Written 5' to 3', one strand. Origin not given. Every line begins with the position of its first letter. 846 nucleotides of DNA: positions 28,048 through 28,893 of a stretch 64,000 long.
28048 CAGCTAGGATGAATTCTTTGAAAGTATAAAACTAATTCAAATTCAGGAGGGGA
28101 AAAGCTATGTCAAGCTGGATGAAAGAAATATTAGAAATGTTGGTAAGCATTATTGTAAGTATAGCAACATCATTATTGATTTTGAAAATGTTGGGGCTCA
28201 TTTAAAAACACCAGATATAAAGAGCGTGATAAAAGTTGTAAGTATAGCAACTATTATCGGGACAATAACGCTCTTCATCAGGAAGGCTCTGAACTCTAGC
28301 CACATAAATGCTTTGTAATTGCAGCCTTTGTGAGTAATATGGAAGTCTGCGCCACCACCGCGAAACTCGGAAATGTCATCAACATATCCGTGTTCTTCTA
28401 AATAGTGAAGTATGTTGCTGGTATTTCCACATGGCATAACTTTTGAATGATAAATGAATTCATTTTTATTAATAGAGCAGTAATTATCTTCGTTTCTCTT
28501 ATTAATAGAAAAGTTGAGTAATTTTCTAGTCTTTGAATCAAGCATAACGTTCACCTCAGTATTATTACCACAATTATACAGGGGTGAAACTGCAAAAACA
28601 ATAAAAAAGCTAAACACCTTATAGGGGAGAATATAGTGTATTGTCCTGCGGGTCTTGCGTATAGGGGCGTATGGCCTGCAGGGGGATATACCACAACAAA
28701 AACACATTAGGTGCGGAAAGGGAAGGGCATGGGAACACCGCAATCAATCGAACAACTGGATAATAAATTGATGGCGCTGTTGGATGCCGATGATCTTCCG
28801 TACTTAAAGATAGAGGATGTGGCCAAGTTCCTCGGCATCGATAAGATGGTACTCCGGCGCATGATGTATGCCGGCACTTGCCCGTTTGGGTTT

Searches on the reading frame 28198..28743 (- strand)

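Call 26: search_protein_families(library=pfam, proteins=[window:28198-28743:-], max_evalue=0.01)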
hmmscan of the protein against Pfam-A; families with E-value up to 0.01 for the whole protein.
window:28198-28743:- (181 aa): 0 families

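Call 43: search_protein_families(library=padloc, proteins=[window:28198-28743:-], max_evalue=0.01)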
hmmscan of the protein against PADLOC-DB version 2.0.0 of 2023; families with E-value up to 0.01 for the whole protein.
window:28198-28743:- (181 aa): 0 families

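Call 74: search_protein_families(library=phrogs, proteins=[window:28198-28743:-], max_evalue=0.001)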
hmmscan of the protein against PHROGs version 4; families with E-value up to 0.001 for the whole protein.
window:28198-28743:- (181 aa): 1 family
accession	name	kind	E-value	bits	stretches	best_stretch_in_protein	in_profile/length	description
phrog_12206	-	unknown function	3.1e-08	34.9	1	131-175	68-113/119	-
